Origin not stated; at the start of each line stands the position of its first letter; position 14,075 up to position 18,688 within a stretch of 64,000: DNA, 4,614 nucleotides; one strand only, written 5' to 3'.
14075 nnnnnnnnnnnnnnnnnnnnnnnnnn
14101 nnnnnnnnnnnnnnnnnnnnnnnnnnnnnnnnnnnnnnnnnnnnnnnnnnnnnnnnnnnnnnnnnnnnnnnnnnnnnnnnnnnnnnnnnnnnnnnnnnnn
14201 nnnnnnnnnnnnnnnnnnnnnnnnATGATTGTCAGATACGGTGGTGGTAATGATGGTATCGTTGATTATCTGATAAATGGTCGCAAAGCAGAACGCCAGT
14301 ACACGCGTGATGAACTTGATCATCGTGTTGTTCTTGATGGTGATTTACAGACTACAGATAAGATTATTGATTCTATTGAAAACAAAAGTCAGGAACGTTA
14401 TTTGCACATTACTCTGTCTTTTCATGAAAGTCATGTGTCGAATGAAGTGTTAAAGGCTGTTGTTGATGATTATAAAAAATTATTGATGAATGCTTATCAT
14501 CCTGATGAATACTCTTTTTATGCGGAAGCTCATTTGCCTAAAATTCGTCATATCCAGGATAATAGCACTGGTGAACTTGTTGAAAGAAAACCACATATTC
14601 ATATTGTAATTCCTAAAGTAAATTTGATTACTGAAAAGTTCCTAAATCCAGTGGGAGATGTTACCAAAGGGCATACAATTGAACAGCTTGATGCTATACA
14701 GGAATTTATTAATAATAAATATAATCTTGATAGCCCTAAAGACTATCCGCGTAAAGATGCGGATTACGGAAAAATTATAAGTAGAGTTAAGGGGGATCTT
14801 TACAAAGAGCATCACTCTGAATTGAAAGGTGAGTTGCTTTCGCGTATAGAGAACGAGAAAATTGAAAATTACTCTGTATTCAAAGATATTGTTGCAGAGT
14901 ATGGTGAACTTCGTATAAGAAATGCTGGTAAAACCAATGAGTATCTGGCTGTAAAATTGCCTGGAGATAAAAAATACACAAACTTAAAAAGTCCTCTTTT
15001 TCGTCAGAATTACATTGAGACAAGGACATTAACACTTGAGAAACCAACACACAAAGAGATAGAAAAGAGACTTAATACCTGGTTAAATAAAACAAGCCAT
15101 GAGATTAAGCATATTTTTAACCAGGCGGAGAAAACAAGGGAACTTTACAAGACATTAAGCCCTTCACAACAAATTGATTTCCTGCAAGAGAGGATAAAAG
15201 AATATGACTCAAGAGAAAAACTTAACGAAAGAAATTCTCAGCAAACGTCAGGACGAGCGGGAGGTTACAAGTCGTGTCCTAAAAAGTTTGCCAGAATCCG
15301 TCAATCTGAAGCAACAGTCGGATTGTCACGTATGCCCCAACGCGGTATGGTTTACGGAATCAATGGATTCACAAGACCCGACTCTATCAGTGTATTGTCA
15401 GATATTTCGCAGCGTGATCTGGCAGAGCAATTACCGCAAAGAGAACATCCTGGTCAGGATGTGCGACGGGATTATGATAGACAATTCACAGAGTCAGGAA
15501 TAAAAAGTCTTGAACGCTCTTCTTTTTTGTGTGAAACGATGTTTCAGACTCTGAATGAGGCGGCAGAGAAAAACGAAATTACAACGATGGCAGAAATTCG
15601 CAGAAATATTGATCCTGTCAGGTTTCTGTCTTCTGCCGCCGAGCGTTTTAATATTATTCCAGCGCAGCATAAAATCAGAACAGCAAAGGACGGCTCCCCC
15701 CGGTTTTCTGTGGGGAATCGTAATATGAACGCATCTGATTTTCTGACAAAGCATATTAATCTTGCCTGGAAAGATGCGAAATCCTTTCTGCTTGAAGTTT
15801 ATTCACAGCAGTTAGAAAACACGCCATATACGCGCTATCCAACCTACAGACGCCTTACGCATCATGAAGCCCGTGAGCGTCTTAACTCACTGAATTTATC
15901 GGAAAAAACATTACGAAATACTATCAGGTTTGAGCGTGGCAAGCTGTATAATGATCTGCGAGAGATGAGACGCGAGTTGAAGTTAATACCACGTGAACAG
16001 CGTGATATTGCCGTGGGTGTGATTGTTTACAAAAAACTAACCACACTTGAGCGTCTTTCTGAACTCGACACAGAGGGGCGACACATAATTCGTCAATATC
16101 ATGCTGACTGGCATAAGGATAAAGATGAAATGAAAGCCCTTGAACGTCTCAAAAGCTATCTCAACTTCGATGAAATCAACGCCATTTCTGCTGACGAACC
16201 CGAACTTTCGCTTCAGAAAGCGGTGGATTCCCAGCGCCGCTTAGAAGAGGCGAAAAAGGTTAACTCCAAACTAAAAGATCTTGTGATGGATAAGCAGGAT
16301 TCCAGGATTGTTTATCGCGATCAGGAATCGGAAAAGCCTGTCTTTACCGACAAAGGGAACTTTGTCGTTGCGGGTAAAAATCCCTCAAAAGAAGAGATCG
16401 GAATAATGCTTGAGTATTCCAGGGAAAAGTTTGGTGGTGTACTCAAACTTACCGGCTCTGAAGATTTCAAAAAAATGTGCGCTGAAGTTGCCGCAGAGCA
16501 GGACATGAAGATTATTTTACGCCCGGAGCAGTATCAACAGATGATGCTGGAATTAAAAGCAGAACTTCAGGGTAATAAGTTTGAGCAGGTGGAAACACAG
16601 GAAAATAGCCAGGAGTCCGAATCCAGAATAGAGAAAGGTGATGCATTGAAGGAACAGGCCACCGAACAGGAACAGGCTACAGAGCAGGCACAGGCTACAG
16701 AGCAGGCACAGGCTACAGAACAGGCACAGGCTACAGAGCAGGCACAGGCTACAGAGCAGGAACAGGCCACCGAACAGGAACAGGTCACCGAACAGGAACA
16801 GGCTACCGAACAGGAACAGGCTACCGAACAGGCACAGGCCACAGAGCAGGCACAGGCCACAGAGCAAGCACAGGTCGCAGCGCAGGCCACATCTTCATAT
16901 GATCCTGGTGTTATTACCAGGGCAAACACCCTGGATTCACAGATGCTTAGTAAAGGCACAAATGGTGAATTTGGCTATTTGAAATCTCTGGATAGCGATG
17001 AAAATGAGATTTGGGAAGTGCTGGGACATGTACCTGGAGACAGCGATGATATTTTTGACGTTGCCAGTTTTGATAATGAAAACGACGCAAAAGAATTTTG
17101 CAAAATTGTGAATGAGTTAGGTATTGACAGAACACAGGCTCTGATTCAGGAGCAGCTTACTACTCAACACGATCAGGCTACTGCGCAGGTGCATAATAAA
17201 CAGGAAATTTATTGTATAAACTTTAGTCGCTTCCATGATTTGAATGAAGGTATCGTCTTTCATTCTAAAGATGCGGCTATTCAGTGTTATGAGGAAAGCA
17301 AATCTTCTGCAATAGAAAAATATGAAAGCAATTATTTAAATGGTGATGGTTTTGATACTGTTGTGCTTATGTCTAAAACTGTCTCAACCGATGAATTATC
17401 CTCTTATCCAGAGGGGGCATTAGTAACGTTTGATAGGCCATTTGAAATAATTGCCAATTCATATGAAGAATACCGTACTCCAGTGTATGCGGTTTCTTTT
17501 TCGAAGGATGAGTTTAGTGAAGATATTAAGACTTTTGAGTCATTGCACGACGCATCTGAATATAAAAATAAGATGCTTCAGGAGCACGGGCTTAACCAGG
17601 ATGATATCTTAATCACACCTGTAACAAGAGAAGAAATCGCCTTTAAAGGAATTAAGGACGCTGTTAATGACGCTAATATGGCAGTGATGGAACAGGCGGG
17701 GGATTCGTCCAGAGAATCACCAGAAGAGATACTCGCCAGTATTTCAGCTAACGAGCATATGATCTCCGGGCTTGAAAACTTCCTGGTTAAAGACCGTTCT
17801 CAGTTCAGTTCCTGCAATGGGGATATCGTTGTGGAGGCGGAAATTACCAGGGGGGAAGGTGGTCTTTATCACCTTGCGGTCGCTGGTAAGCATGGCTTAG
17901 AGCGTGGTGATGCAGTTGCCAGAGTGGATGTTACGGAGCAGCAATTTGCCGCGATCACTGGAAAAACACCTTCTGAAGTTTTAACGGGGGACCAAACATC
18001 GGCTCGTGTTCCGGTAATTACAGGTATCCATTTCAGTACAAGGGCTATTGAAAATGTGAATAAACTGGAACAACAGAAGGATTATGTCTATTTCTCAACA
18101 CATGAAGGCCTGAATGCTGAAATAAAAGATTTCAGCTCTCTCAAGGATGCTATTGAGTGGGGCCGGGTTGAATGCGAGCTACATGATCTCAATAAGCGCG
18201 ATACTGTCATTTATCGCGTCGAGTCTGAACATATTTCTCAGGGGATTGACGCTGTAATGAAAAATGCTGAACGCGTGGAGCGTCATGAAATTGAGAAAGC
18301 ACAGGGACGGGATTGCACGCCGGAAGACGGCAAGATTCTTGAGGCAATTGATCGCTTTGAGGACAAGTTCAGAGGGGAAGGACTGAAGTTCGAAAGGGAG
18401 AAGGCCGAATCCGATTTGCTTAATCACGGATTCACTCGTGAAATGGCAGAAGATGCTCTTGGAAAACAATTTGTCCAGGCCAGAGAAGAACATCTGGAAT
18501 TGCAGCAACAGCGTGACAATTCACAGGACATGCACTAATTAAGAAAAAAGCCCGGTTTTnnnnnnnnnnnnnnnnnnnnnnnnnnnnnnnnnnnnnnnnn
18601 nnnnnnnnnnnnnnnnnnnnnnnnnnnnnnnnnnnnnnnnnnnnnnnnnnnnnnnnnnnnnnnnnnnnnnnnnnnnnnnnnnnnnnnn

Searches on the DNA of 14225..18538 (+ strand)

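Call 5: search_dna_similar(query=window:14225-18538:+, collection=plasmids, mode=near, max_rows=40)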
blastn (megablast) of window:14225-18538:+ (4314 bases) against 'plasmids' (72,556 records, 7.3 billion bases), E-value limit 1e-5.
Records with a match: 524; places in all: 536; records where one place covers at least 80% of the query: 515.
Best place of each record, by identity: >=99% 332; 95-99% 154; 90-95% 37; 80-90% 1.
By first word of the organism name: Escherichia 420; Salmonella 47; Shigella 32; Klebsiella 20; Citrobacter 3; Cronobacter 1; Kluyvera 1.
By predicted mobility (MOB-suite, as given by PLSDB): conjugative 515; mobilizable 8; non-mobilizable 1.
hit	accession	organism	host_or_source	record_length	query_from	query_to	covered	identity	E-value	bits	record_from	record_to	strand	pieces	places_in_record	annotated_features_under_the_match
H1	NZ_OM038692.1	Escherichia coli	-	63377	1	4314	100%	100.0%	0e+0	7967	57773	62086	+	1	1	LPD7 domain-containing protein | mobC: plasmid mobilization relaxosome protein MobC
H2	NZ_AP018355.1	Escherichia coli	-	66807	1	4314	100%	100.0%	0e+0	7967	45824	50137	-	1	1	LPD7 domain-containing protein | mobC: plasmid mobilization relaxosome protein MobC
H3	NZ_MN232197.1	Escherichia coli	-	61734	1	4314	100%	100.0%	0e+0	7962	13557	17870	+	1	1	LPD7 domain-containing protein | mobC: plasmid mobilization relaxosome protein MobC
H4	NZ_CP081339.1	Escherichia coli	Homo sapiens,Plasmid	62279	1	4314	100%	99.8%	0e+0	7928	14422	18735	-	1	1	LPD7 domain-containing protein | mobC: plasmid mobilization relaxosome protein MobC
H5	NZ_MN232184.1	Escherichia coli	-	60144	1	4314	100%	99.8%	0e+0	8001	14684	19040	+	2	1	mobC: plasmid mobilization relaxosome protein MobC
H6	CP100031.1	Escherichia coli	cell culture,gut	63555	1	4314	100%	99.8%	0e+0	7958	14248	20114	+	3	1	hypothetical protein (x2) | IS1-like element IS1B family transposase (x2) | MobC family plasmid mobilization relaxosome protein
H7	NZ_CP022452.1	Salmonella enterica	chicken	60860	1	4314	100%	99.8%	0e+0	7923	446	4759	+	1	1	LPD7 domain-containing protein | mobC: plasmid mobilization relaxosome protein MobC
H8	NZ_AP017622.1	Escherichia coli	Bos taurus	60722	1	4314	100%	99.8%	0e+0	7923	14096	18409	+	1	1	LPD7 domain-containing protein | mobC: plasmid mobilization relaxosome protein MobC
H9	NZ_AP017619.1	Escherichia coli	Bos taurus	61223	1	4314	100%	99.8%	0e+0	7923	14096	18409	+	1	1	LPD7 domain-containing protein | mobC: plasmid mobilization relaxosome protein MobC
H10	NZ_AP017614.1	Escherichia coli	Sus scrofa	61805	1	4314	100%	99.8%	0e+0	7923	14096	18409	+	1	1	LPD7 domain-containing protein | mobC: plasmid mobilization relaxosome protein MobC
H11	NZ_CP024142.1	Escherichia coli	single cell,clinical patient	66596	1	4314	100%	99.8%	0e+0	7923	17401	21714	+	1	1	LPD7 domain-containing protein | mobC: plasmid mobilization relaxosome protein MobC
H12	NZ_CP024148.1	Escherichia coli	single cell,clinical patient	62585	1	4314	100%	99.8%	0e+0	7923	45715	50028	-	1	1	LPD7 domain-containing protein | mobC: plasmid mobilization relaxosome protein MobC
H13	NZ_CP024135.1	Escherichia coli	single cell,clinical patient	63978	1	4314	100%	99.8%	0e+0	7923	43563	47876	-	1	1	LPD7 domain-containing protein | mobC: plasmid mobilization relaxosome protein MobC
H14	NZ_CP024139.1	Escherichia coli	single cell,clinical patient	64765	1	4314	100%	99.8%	0e+0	7923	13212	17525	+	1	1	LPD7 domain-containing protein | mobC: plasmid mobilization relaxosome protein MobC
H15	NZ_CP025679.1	Escherichia albertii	Gallus gallus,food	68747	1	4314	100%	99.8%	0e+0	7923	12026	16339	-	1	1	LPD7 domain-containing protein | mobC: plasmid mobilization relaxosome protein MobC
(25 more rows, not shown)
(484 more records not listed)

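Call 7: search_dna_similar(query=window:16450-17080:+, collection=plasmids, mode=near, max_rows=60, rows=spread)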
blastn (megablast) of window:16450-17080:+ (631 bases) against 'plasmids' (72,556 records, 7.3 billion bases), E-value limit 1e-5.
Records with a match: 523; places in all: 537; records where one place covers at least 80% of the query: 511.
Best place of each record, by identity: >=99% 303; 95-99% 44; 90-95% 156; 80-90% 20.
By first word of the organism name: Escherichia 419; Salmonella 47; Shigella 32; Klebsiella 20; Citrobacter 3; Cronobacter 1; Kluyvera 1.
By predicted mobility (MOB-suite, as given by PLSDB): conjugative 515; mobilizable 8.
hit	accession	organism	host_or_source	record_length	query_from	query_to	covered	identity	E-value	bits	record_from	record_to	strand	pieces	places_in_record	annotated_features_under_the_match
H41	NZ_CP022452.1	Salmonella enterica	chicken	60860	1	631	100%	100.0%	0e+0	1166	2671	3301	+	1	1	LPD7 domain-containing protein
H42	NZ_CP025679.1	Escherichia albertii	Gallus gallus,food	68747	1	631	100%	100.0%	0e+0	1166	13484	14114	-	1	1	LPD7 domain-containing protein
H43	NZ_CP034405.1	Escherichia coli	Homosapiens,stool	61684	1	631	100%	100.0%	0e+0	1166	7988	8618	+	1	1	none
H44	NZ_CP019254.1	Escherichia coli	Homo sapiens,urine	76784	1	631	100%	100.0%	0e+0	1166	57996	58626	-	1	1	LPD7 domain-containing protein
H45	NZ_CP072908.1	Klebsiella pneumoniae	Homo sapiens,urine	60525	1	631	100%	100.0%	0e+0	1166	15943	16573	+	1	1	LPD7 domain-containing protein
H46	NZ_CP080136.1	Escherichia coli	chicken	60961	1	631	100%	100.0%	0e+0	1166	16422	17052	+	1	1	LPD7 domain-containing protein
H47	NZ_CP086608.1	Escherichia fergusonii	culture,cecal contents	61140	1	631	100%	100.0%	0e+0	1166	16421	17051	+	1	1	LPD7 domain-containing protein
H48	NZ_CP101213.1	Escherichia coli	Homo sapiens,cell culture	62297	1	631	100%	100.0%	0e+0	1166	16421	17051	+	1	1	LPD7 domain-containing protein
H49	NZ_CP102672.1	Escherichia coli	Homo sapiens,urine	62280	1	631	100%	100.0%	0e+0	1166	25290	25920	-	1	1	LPD7 domain-containing protein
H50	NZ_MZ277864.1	Salmonella sp.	-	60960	1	631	100%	100.0%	0e+0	1166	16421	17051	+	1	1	LPD7 domain-containing protein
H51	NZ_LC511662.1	Escherichia coli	Homo sapiens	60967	1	631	100%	100.0%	0e+0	1166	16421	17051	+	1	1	LPD7 domain-containing protein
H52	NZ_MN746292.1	Escherichia coli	-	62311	1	631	100%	100.0%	0e+0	1166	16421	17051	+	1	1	LPD7 domain-containing protein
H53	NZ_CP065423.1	Salmonella enterica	pig,Cell culture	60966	1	631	100%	100.0%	0e+0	1166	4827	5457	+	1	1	LPD7 domain-containing protein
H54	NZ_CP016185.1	Escherichia coli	Chicken liver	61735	1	631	100%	100.0%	0e+0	1166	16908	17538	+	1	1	LPD7 domain-containing protein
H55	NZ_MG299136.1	Shigella sonnei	Homo sapiens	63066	1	631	100%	100.0%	0e+0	1166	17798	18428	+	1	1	LPD7 domain-containing protein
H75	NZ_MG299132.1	Shigella sonnei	Homo sapiens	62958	1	631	100%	98.0%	1e-164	1111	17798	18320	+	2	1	LPD7 domain-containing protein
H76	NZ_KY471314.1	Escherichia coli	Homo sapiens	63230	1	631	100%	97.2%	0e+0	1083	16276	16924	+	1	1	LPD7 domain-containing protein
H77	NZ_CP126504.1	Escherichia coli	chicken meat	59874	1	631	100%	97.1%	0e+0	1050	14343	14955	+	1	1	LPD7 domain-containing protein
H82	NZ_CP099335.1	Escherichia fergusonii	culture,Pooled faeces sample collected ...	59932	1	631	100%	93.9%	3e-166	1095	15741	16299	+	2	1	LPD7 domain-containing protein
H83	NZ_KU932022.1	Escherichia coli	-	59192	1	631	100%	93.5%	0e+0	922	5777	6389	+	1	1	LPD7 domain-containing protein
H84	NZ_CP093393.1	Salmonella enterica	Homo sapiens,feces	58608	1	631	100%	93.3%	0e+0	933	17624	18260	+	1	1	LPD7 domain-containing protein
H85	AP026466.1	Escherichia coli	whole organism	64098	1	631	100%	93.0%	3e-150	1019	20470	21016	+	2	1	hypothetical protein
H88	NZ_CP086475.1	Escherichia coli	Homo sapiens,stool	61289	1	631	98%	95.0%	1e-139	967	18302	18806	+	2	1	LPD7 domain-containing protein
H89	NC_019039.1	Escherichia coli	-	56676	1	631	100%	92.4%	0e+0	872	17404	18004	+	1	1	LPD7 domain-containing protein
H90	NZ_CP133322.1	Salmonella enterica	raw almonds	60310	1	631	100%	91.9%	0e+0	883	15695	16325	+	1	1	LPD7 domain-containing protein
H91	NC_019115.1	Salmonella enterica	-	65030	1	631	100%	91.6%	0e+0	861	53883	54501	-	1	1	LPD7 domain-containing protein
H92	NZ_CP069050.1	Klebsiella pneumoniae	Homo sapiens,blood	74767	1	631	100%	91.4%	6e-148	1028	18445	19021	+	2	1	LPD7 domain-containing protein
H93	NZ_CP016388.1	Salmonella enterica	Homo sapiens,blood culture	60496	1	631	100%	90.7%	6e-128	917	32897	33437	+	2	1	LPD7 domain-containing protein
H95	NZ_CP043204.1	Escherichia coli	mouse gut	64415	1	631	100%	89.7%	1e-150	988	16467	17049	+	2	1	LPD7 domain-containing protein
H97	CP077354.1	Escherichia coli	-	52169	1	631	94%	94.8%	5e-139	926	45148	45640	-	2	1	relaxase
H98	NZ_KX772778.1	Escherichia coli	-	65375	1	631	84%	99.1%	1e-134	956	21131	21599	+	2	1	LPD7 domain-containing protein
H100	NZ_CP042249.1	Escherichia coli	Dairy cow,Pure bacterial culture,milk ...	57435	1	261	41%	97.3%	8e-122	444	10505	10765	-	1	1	LPD7 domain-containing protein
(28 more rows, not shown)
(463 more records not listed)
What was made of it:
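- The epidemic mcr-1 lineage keeps exactly 13 units in most records (303 of 523 at 99% or higher, call 7). The successful mcr-1 lineage is dominated by one length (call 7).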

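Call 14: get_annotated_region(hit=H1, flank=6000)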
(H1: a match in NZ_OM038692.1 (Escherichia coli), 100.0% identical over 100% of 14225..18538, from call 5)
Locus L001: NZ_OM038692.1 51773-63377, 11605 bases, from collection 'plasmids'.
description: Escherichia coli strain EC1266 plasmid pEC1266-mcr, complete sequence
organism: Escherichia coli (NCBI taxid 562)
taxonomy: Bacteria; Pseudomonadota; Gammaproteobacteria; Enterobacterales; Enterobacteriaceae; Escherichia; Escherichia coli
host: -; source: -; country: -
typing (MOB-suite, as given by PLSDB): conjugative; replicon IncI2; relaxase MOBP; mating-pair formation MPF_T
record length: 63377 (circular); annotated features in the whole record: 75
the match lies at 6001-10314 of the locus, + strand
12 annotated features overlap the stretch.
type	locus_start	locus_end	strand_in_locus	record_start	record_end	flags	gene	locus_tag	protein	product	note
CDS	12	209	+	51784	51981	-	-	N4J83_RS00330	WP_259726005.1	hypothetical protein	-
CDS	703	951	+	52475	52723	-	-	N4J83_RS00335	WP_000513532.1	type II toxin-antitoxin system HicA family toxin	-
CDS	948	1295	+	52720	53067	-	-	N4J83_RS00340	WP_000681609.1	type II toxin-antitoxin system HicB family antitoxin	-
CDS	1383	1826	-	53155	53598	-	-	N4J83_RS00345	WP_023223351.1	hypothetical protein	-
CDS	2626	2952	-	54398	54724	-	-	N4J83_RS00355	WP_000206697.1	hypothetical protein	-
CDS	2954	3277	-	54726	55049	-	-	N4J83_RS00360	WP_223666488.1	hypothetical protein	-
CDS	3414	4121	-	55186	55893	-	-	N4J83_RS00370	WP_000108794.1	hypothetical protein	-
CDS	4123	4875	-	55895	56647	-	-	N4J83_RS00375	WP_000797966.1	conjugal transfer protein TraL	-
CDS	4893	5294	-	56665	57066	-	-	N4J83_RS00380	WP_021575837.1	hypothetical protein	-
CDS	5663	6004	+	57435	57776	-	mobC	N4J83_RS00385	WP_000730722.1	plasmid mobilization relaxosome protein MobC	-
CDS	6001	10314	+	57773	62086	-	-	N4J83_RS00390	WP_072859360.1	LPD7 domain-containing protein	-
CDS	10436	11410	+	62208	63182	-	-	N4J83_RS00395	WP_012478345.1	IS30-like element ISApl1 family transposase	-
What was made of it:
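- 13887..14228 (+): nikA/mobC relaxosome accessory gene (113 aa). Its stop overlaps the nikB start. Annotated 'plasmid mobilization relaxosome protein MobC' in identical plasmids (calls 5, 14).
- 14381..14650 (+): Relaxase (MobA/VirD2-like nuclease) Pfam match, aa 53-142. It includes the motif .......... The identical plasmid is typed MOBP (call 14).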

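Call 15: get_annotated_region(hit=H75, flank=100)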
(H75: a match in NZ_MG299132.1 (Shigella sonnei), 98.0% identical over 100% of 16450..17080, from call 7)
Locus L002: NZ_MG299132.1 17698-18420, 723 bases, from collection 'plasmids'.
description: Shigella sonnei strain SH272-1 plasmid pSH272-1, complete sequence
organism: Shigella sonnei (NCBI taxid 624)
taxonomy: Bacteria; Pseudomonadota; Gammaproteobacteria; Enterobacterales; Enterobacteriaceae; Shigella; Shigella sonnei
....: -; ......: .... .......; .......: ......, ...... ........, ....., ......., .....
typing (MOB-suite, as given by PLSDB): conjugative; replicon IncI2; relaxase MOBP; mating-pair formation MPF_T
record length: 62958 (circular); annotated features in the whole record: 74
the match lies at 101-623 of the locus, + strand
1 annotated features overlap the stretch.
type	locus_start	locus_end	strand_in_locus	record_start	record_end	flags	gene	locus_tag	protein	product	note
CDS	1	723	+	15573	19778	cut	-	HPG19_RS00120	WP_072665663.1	LPD7 domain-containing protein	-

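Call 16: get_annotated_region(hit=H76, flank=100)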
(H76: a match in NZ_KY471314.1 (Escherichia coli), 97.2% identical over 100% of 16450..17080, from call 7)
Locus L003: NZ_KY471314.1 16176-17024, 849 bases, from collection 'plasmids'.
description: Escherichia coli strain M19736 plasmid pMCR-M19736, complete sequence
organism: Escherichia coli (NCBI taxid 562)
taxonomy: Bacteria; Pseudomonadota; Gammaproteobacteria; Enterobacterales; Enterobacteriaceae; Escherichia; Escherichia coli
host: -; source: Homo sapiens; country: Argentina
typing (MOB-suite, as given by PLSDB): conjugative; replicon IncI2; relaxase MOBP; mating-pair formation MPF_T
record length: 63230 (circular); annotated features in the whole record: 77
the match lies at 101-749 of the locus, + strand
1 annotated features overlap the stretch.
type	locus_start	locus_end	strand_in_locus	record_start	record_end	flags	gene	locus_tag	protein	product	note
CDS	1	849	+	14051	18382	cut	-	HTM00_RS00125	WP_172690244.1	LPD7 domain-containing protein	-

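Call 17: get_annotated_region(hit=H77, flank=100)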
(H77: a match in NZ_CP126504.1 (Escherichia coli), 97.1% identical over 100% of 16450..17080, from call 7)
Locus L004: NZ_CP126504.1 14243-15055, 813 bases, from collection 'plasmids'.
description: Escherichia coli strain YZ19MCE13 plasmid pYUYZMC13-MCR, complete sequence
organism: Escherichia coli (NCBI taxid 562)
taxonomy: Bacteria; Pseudomonadota; Gammaproteobacteria; Enterobacterales; Enterobacteriaceae; Escherichia; Escherichia coli
host: -; source: chicken meat; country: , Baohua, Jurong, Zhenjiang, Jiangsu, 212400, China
typing (MOB-suite, as given by PLSDB): conjugative; replicon IncI2; relaxase MOBP; mating-pair formation MPF_T
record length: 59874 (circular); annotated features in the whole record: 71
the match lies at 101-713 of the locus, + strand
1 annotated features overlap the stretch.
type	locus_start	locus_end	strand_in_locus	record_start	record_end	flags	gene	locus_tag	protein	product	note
CDS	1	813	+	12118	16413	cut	-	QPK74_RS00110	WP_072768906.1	LPD7 domain-containing protein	-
